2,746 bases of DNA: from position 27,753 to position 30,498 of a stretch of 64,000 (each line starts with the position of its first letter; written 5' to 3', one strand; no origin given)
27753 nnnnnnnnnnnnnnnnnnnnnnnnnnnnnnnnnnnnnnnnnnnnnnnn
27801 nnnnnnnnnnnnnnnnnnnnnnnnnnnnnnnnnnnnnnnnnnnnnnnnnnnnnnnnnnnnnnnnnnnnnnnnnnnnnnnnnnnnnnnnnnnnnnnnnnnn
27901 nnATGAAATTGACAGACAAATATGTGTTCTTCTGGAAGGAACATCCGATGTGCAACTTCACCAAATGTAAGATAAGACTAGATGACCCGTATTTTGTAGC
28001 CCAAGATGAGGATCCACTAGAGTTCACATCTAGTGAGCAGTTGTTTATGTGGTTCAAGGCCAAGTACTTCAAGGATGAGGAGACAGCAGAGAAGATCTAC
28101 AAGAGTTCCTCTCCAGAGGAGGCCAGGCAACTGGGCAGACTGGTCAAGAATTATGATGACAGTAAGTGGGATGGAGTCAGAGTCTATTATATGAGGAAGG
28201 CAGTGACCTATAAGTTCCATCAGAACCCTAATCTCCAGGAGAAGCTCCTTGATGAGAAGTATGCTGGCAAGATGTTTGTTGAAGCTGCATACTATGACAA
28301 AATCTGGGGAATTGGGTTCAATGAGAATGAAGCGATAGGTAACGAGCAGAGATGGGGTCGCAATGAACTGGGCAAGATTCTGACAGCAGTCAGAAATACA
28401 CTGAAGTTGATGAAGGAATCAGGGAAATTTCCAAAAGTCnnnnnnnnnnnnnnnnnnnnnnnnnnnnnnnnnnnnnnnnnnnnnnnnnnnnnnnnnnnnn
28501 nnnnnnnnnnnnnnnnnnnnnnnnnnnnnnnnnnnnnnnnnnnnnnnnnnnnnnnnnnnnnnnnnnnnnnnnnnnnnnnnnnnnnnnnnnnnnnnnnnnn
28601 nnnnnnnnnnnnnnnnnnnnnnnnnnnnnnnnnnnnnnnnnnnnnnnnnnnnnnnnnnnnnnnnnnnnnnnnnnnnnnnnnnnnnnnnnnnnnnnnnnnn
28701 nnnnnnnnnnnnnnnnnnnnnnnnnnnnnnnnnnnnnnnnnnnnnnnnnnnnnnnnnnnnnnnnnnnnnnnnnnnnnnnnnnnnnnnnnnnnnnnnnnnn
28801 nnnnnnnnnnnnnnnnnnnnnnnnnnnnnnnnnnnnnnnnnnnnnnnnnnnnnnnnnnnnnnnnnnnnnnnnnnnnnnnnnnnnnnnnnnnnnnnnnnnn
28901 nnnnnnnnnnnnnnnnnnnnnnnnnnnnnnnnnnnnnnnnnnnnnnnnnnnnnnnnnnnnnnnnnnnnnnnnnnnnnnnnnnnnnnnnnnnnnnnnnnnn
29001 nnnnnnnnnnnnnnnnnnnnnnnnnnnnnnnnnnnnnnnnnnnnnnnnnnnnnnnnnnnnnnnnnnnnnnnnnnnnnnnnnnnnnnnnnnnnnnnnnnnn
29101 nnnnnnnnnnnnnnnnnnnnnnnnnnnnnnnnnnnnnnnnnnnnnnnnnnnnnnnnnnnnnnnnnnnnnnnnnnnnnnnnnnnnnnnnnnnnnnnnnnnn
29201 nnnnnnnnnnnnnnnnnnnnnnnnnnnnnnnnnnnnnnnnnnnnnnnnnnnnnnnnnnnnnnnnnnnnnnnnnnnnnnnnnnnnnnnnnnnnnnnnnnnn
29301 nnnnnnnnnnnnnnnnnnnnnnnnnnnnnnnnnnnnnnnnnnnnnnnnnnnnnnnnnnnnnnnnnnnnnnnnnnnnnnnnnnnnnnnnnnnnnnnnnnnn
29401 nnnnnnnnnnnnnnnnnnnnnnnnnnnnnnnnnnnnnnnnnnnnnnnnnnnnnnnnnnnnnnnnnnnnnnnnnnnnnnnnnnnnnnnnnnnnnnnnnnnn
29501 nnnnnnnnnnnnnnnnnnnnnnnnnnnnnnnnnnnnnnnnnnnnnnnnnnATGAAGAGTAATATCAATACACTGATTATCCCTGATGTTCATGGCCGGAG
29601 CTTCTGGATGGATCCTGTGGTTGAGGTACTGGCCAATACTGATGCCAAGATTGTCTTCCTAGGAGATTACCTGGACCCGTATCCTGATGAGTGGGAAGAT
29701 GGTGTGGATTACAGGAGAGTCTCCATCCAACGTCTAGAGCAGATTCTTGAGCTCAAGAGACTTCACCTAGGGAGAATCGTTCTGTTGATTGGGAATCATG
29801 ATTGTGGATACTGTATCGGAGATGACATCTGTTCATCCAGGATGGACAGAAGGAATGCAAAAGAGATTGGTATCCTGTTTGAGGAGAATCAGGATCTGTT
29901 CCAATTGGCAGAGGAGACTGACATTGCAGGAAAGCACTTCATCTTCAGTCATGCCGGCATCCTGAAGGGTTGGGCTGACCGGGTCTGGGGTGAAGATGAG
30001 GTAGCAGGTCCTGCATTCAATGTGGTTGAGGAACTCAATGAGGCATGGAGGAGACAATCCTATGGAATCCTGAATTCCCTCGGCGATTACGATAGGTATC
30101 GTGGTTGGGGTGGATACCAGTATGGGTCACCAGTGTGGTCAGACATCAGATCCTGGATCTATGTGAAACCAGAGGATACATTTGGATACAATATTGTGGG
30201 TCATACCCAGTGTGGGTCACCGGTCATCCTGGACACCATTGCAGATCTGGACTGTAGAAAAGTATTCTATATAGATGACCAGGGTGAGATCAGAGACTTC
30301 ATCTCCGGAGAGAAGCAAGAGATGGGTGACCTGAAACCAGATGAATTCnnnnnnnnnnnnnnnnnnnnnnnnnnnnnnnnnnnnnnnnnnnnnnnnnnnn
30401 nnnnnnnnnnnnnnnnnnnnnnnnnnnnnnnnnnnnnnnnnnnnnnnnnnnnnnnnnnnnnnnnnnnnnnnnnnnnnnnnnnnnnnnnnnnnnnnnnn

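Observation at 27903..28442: NADAR (YbiA-like) domain protein: possible anti-DarT counter-defence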

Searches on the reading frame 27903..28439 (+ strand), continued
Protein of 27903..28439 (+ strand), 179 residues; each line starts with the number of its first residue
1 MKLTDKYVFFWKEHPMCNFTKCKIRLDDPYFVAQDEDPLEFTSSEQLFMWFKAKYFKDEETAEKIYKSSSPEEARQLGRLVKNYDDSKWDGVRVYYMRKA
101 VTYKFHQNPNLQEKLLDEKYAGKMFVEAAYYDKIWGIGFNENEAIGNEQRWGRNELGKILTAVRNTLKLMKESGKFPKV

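Call 81: find_related_loci(query=A3, collection=viral_contigs, flank=6000)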
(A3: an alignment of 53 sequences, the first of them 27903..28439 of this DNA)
Query A3 (179 aa) in viral_contigs; peptide patterns used: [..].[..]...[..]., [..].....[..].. (x = any residue, [..] = any of these).
364 stretches matched a pattern; 321 encode a relative of the query (tblastn E <= 1e-3); the best 80 are kept; 80 distinct loci.
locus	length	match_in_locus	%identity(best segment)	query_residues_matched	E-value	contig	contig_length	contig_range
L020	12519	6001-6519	64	1-173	1e-76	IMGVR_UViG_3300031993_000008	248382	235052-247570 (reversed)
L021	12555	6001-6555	59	1-179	1e-70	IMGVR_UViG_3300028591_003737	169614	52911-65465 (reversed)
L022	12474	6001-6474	61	1-167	3e-63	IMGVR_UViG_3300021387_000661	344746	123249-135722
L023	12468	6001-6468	53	1-167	2e-50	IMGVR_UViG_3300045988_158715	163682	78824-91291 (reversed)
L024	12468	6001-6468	46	1-167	1e-41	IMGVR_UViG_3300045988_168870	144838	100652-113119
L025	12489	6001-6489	49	1-167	1e-40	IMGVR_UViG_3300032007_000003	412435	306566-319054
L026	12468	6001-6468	44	1-167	1e-40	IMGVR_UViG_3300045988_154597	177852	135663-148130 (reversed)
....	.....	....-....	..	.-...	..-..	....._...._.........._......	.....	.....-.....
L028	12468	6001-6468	44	1-167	2e-40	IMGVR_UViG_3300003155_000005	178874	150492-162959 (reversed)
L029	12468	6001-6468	44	1-167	2e-40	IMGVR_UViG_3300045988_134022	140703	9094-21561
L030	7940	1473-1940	43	1-167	3e-40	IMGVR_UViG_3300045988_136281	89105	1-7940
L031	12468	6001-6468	44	1-167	2e-40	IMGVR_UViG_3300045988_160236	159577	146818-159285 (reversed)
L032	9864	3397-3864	44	1-167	2e-40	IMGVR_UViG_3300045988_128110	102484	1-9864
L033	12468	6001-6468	43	1-167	5e-40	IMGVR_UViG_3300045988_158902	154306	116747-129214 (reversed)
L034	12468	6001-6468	43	1-167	8e-40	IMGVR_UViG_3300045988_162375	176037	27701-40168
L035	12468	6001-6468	43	1-167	8e-40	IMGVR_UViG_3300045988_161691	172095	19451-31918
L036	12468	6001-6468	43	1-167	1e-39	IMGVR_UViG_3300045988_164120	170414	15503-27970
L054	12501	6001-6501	44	1-174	1e-33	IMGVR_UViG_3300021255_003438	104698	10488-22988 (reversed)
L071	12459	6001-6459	42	6-171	7e-31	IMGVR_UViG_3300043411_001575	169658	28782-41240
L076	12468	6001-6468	42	2-168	1e-30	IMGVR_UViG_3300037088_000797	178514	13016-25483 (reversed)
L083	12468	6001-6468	40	2-168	2e-29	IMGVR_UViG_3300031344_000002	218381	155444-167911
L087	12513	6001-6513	39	1-179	5e-29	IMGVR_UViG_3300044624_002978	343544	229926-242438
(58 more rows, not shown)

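Call 85: search_protein_families(library=pfam, proteins=[L071:9841-10533:+, L030:4746-6227:+, L036:8676-9254:+, L035:6529-8217:+, L024:10743-11531:+, L087:1747-2631:+, L076:1977-2573:+, L083:514-1047:+, L054:3555-4775:+, L083:3918-5399:+], max_evalue=0.001)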
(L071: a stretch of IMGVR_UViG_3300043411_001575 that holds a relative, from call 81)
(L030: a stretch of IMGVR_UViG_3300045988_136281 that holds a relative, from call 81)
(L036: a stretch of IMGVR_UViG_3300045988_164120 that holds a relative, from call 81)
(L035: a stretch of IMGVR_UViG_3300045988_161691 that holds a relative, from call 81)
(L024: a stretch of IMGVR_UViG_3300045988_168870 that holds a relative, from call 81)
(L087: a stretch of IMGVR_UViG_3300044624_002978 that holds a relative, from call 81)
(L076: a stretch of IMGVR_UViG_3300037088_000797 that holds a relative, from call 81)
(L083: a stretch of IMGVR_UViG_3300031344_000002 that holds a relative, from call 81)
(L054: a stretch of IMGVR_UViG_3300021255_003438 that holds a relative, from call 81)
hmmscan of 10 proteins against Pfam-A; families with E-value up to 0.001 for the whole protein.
L071:9841-10533:+ (231 aa): 3 families
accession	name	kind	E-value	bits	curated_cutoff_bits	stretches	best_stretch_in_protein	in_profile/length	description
PF07460.16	NUMOD3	-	9.6e-09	35.5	20.4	0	92-112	6-26/37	NUMOD3 motif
PF01541.30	GIY-YIG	-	1.6e-08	35.1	22.6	1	2-76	3-77/78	GIY-YIG catalytic domain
PF19835.5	SegE_GIY-YIG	-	0.00032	21.3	25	1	21-66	54-99/123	Putative endonuclease segE, GIY-YIG domain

L030:4746-6227:+ (494 aa): 2 families
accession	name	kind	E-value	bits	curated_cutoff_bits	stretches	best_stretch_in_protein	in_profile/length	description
PF04095.22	NAPRTase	-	5e-21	76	20.8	1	234-437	46-222/239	Nicotinate phosphoribosyltransferase (NAPRTase) family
PF18127.6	NAMPT_N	-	1.1e-08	35.6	25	1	8-59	4-53/98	Nicotinamide phosphoribosyltransferase, N-terminal domain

L036:8676-9254:+ (193 aa): 1 family
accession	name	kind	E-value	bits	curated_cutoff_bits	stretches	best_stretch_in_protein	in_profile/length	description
PF00857.26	Isochorismatase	-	3.8e-20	73.1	27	1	3-186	2-167/175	Isochorismatase domain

L035:6529-8217:+ (563 aa): 2 families
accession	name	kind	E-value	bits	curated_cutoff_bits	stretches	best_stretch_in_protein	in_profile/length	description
PF25043.1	DUF7788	-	5.9e-12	45.8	27.1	1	354-543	3-188/221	Domain of unknown function (DUF7788)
PF11443.14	DUF2828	-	8e-06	25.4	29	0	36-96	1-58/405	Domain of unknown function (DUF2828)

L024:10743-11531:+ (263 aa): 1 family
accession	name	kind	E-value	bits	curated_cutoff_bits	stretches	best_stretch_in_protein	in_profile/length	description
PF02540.23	NAD_synthase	-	7.7e-55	186.1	21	1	5-256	2-238/242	NAD synthase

L087:1747-2631:+ (295 aa): 2 families
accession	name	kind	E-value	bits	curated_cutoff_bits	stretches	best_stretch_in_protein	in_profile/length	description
PF00156.33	Pribosyltran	-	1.8e-08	34.3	26.3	1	151-237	26-115/158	Phosphoribosyl transferase domain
PF14572.12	Pribosyl_synth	-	7.2e-05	23.3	27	1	213-252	87-125/184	Phosphoribosyl synthetase-associated domain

L076:1977-2573:+ (199 aa): 1 family
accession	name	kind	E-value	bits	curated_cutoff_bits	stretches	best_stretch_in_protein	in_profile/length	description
PF00293.34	NUDIX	-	5.1e-11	43.1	21.1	1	37-131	4-92/134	NUDIX domain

L083:514-1047:+ (178 aa): 0 families

L054:3555-4775:+ (407 aa): 2 families
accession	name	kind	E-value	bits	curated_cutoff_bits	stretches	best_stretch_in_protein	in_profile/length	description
PF04095.22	NAPRTase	-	5.7e-44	151.1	20.8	1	165-372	3-206/239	Nicotinate phosphoribosyltransferase (NAPRTase) family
PF17767.7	NAPRTase_N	-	2e-30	106.1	32.6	1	10-129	2-125/125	Nicotinate phosphoribosyltransferase (NAPRTase) N-terminal domain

L083:3918-5399:+ (494 aa): 13 families
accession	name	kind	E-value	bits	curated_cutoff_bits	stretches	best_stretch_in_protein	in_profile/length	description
PF13604.12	AAA_30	-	3.6e-22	79.5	27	1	39-210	3-157/191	AAA domain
PF13245.12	AAA_19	-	1e-18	68.2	25.1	1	58-186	11-133/134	AAA domain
PF01443.25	Viral_helicase1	-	6e-10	39.8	21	1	64-192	4-107/228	Viral superfamily 1 RNA helicase core domain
PF13538.12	UvrD_C_2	-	1.4e-09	38.1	27.4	1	437-486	1-50/52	UvrD-like helicase C-terminal domain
PF05970.20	PIF1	-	2.6e-06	27.6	25.9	1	38-188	2-158/223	PIF1-like helicase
PF10443.15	RNA12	-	8.5e-06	25.2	27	1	44-88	3-48/429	RNA12 protein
PF13401.12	AAA_22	-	1.3e-05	26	27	1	56-178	3-123/130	AAA domain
PF25199.1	nSTAND_NTPase5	-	1.7e-05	25.1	34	0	48-78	31-61/145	Novel STAND NTPase 5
PF00931.28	NB-ARC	-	5.4e-05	23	23.5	1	45-81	4-41/248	NB-ARC domain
PF13086.12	AAA_11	-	6.1e-05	23.4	27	0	140-185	211-253/257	AAA domain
PF24883.2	NPHP3_N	-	0.0002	22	24.8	1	48-83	11-47/164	Nephrocystin 3, N-terminal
PF03193.22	RsgA_GTPase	-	0.00024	21.4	30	1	34-81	85-129/174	RsgA GTPase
PF02367.23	TsaE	-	0.00043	20.7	26.6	0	44-94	5-57/128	Threonylcarbamoyl adenosine biosynthesis protein TsaE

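Call 91: find_related_loci(query=A3, collection=genome_contigs, flank=4000)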
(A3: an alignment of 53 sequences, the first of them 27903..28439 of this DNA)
Query A3 (179 aa) in genome_contigs; peptide patterns used: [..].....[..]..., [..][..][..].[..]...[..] (x = any residue, [..] = any of these).
553 stretches matched a pattern; 534 encode a relative of the query (tblastn E <= 1e-3); the best 80 are kept; 80 distinct loci.
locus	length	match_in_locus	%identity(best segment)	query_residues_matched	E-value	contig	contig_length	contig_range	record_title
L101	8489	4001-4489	65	1-164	1e-66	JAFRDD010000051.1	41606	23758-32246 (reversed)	MAG: Clostridia bacterium isolate RGIG2387 Goat_Ileum-4__c66206, whole genome shotgun sequence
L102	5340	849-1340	63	1-165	5e-66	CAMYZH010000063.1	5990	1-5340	MAG TPA_asm: uncultured Clostridium sp. isolate SRR10912537_bin.20_metaWRAP_v1.3_MAG genome assembly, contig: ERZ1421001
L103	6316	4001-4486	46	1-165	8e-41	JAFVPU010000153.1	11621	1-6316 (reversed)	MAG: Clostridia bacterium isolate RGIG5284 Sheep_Colon-2__c651291, whole genome shotgun sequence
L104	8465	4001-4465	42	1-164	8e-34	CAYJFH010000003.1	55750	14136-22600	MAG TPA_asm: uncultured Rikenellaceae bacterium isolate ERP123703_co3_166 genome assembly, contig: NODE_545_length_55750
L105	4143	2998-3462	45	1-164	2e-33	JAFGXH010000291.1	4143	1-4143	MAG: bacterium isolate ZodW_Metabat.349 k87_19019341, whole genome shotgun sequence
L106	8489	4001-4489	40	1-172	6e-33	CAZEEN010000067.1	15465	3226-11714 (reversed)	MAG TPA_asm: uncultured Paludibacter sp. isolate binchicken_co309_12 genome assembly, contig: NODE_2426_length_15465_cov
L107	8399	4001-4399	42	34-168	7e-33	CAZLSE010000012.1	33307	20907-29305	MAG TPA_asm: uncultured Gammaproteobacteria bacterium isolate binchicken_co37_70 genome assembly, contig: NODE_587_lengt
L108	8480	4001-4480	42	1-169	2e-32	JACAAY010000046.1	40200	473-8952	MAG: Desulfuromonadales bacterium isolate Cfx2-04 MAG4_46, whole genome shotgun sequence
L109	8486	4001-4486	41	1-167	1e-31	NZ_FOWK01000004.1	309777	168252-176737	Prevotella sp. tf2-5, whole genome shotgun sequence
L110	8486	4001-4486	41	1-167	2e-31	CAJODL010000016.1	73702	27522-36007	uncultured Prevotella sp. isolate Sheep_1_mag_34 genome assembly, contig: scaffold_576, whole genome shotgun sequence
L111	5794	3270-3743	43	1-167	1e-30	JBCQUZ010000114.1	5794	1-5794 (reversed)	MAG: Rikenellaceae bacterium isolate MAG353 NODE_6752_length_5795_cov_10.501410, whole genome shotgun sequence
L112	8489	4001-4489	39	1-168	3e-30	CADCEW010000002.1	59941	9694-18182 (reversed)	MAG: uncultured Prevotellaceae bacterium isolate RUG14585 genome assembly, contig: RUG14585_asm_2, whole genome shotgun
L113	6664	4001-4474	40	1-168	8e-30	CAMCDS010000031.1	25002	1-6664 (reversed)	MAG: uncultured Porphyromonadaceae bacterium isolate SRR17382096_bin.13_metaWRAP_v1.3_MAG genome assembly, contig: ERZ10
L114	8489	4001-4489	39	1-168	1e-29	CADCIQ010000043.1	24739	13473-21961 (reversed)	MAG: uncultured Bacteroidales bacterium isolate RUG14682 genome assembly, contig: RUG14682_asm_43, whole genome shotgun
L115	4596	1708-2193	41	7-169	2e-29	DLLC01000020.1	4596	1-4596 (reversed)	MAG TPA_asm: Porphyromonadaceae bacterium UBA7572 UBA7572_contig_9765, whole genome shotgun sequence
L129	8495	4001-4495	38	7-178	1e-25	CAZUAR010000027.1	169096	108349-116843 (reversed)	MAG TPA_asm: uncultured Kofleriaceae bacterium isolate binchicken_co242_106 genome assembly, contig: NODE_299_length_169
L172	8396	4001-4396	42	37-168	4e-24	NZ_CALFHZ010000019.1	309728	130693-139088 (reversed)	MAG: uncultured Thiothrix sp. isolate SRR6231133_bin.14_CONCOCT_v1.1_MAG ERZ650265.5, whole genome shotgun sequence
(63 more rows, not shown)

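Call 93: search_solved_structures(query=L172:202-927:-, max_evalue=0.01)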
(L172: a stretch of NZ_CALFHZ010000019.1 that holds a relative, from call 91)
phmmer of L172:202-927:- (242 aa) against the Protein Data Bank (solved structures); distinct sequences matched with E-value up to 0.01: 10.
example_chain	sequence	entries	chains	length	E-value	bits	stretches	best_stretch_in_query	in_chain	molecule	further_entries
3gz5_A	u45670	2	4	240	3.1e-96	324.9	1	6-240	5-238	MutT/nudix family protein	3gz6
3gz8_A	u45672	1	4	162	1.1e-62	215.1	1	6-163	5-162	MutT/nudix family protein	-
5bs6_A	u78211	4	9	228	2.1e-31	112.7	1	24-227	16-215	transcriptional regulator AraR | transcriptional factor AraR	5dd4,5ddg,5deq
2fml_A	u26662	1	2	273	8.3e-25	91.1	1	9-135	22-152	MutT/nudix family protein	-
7q91_A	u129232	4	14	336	7.9e-17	65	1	119-229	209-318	NADQ transcription factor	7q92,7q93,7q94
3i9x_A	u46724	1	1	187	2.2e-14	57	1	3-159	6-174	mutT/nudix family protein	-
2yyh_A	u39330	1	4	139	2.3e-07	34.1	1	21-150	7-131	8-OXO-dGTPase domain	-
2qjt_B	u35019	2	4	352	6.9e-05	25.9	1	19-152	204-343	Nicotinamide-nucleotide adenylyltransferase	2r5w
2qjo_A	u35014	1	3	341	0.0014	21.7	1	6-135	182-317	Bifunctional NMN adenylyltransferase/Nudix hydrolase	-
4dyw_A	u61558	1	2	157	0.0034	20.4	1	39-80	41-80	MutT/NUDIX family protein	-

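Call 94: search_solved_structures(query=L129:4640-5734:-, max_evalue=0.01)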
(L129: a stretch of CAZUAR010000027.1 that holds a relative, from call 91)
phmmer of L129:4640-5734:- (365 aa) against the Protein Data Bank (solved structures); distinct sequences matched with E-value up to 0.01: 235 (the best 60 are shown).
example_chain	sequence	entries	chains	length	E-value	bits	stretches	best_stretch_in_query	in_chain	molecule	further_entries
9ji3_J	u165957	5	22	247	2.2e-15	60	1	129-269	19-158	DNA-binding response regulator | Possible two component system response transcriptional positive regulator PhoP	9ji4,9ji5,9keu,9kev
3r0j_A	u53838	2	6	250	2.2e-15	60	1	129-269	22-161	POSSIBLE TWO COMPONENT SYSTEM RESPONSE TRANSCRIPTIONAL POSITIVE REGULATOR PHOP | Response regulator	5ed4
1dc7_A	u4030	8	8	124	5.2e-15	58.8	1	135-246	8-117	NITROGEN REGULATION PROTEIN | NITROGEN REGULATION PROTEIN NR(I) | NTRC RECEIVER DOMAIN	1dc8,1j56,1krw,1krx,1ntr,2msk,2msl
2zay_A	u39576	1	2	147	7.8e-15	58.2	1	132-248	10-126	Response regulator receiver protein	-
1ys6_A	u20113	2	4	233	1.2e-14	57.7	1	131-249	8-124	Transcriptional regulatory protein prrA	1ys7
9dvt_R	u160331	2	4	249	1.3e-13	54.2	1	132-248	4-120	DNA-binding dual master transcriptional regulator RpaA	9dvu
1nxo_A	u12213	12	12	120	2.5e-13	53.3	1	132-250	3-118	DNA-binding response regulator | Response regulator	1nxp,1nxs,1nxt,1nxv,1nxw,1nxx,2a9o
1mvo_A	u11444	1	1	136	2.7e-13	53.2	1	132-251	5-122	PhoP response regulator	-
6eb7_A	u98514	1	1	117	5.1e-13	52.3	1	132-245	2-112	DNA-binding response regulator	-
1kgs_A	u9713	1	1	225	1.3e-12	50.9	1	131-263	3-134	DNA BINDING RESPONSE REGULATOR D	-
3t6k_A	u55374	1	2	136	2e-12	50.3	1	134-246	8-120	Response regulator receiver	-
3nnn_A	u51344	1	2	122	2.4e-12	50.1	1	131-249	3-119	DNA BINDING RESPONSE REGULATOR D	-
5x5j_A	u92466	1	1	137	3.1e-12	49.7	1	122-252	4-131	AdeR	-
8fk2_A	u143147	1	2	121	3.3e-12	49.6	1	132-250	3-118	Putative response regulator CovR VicR-like protein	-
5xjp_A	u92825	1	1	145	3.8e-12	49.4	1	122-252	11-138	AdeR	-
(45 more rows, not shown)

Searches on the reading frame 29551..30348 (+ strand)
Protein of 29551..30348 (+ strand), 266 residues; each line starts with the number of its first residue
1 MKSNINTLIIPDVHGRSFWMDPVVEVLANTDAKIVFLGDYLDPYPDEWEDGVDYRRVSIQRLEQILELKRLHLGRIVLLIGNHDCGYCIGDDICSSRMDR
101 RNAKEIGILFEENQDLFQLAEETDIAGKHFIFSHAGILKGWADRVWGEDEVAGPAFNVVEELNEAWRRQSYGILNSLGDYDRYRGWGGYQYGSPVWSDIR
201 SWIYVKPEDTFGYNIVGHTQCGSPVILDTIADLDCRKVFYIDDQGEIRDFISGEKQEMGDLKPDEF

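Call 12: search_protein_families(library=pfam, proteins=[window:29551-30348:+], max_evalue=0.01)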
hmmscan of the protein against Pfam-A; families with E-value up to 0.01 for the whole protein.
window:29551-30348:+ (266 aa): 1 family
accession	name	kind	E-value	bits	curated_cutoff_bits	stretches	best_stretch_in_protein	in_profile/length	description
PF00149.33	Metallophos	-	3.5e-06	28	21.5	1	7-148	3-127/191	Calcineurin-like phosphoesterase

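Call 13: search_protein_families(library=phrogs, proteins=[window:29551-30348:+], max_evalue=0.001)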
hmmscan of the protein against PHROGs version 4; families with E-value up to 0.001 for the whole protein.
window:29551-30348:+ (266 aa): 1 family
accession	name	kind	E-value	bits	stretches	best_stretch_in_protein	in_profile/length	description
phrog_246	-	other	5.2e-05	23.5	0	118-240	291-374/417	NinI-like serine-threonine phosphatase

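Call 69: search_protein_families(library=ncbifam, proteins=[window:29551-30348:+], max_evalue=0.01)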
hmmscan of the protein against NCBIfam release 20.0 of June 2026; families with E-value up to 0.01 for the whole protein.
window:29551-30348:+ (266 aa): 0 families
